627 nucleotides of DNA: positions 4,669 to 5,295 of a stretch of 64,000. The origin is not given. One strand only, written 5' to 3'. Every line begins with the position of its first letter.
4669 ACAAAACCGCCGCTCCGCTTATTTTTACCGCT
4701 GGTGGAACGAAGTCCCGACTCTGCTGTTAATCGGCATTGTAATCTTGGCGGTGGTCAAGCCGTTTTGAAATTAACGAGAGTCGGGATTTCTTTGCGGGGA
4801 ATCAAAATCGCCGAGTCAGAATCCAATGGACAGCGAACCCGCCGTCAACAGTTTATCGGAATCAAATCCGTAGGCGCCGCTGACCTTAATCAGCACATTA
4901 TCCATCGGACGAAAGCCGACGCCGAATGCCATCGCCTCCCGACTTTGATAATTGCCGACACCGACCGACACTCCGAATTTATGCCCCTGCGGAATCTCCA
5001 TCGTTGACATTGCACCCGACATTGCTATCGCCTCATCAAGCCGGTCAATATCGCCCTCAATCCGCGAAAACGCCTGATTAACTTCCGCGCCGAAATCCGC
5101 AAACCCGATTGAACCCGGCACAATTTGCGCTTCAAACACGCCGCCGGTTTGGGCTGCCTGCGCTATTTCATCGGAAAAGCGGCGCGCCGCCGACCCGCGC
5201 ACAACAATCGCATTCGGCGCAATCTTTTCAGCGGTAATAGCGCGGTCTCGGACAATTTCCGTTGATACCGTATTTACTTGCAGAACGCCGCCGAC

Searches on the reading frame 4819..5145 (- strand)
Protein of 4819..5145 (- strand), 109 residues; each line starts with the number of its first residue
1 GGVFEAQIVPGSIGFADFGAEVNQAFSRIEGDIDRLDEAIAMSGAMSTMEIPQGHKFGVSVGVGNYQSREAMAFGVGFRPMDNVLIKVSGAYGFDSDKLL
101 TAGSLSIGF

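Call 28: find_related_loci(query=A1, collection=genome_contigs, flank=10000)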
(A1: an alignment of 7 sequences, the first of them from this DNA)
Query A1 (109 aa) in genome_contigs; peptide patterns used: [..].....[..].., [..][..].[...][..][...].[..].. (x = any residue, [..] = any of these).
328 stretches matched a pattern; 1 encode a relative of the query (tblastn E <= 1e-3); 1 distinct loci.
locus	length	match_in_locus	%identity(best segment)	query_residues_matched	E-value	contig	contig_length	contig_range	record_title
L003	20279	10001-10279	61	16-109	1e-36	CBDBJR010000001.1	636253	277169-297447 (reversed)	MAG: Candidatus Poriferihabitaceae bacterium isolate ddc5a202-60fb-4026-963d-34f754f030b5 genome assembly, contig: conti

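Call 51: find_related_loci(query=A1, collection=metagenome_contigs, flank=10000)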
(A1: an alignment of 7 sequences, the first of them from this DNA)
Query A1 (109 aa) in metagenome_contigs; peptide patterns used: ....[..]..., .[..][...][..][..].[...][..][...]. (x = any residue, [..] = any of these).
503 stretches matched a pattern, but none encodes a relative of the query by tblastn (E <= 1e-3).
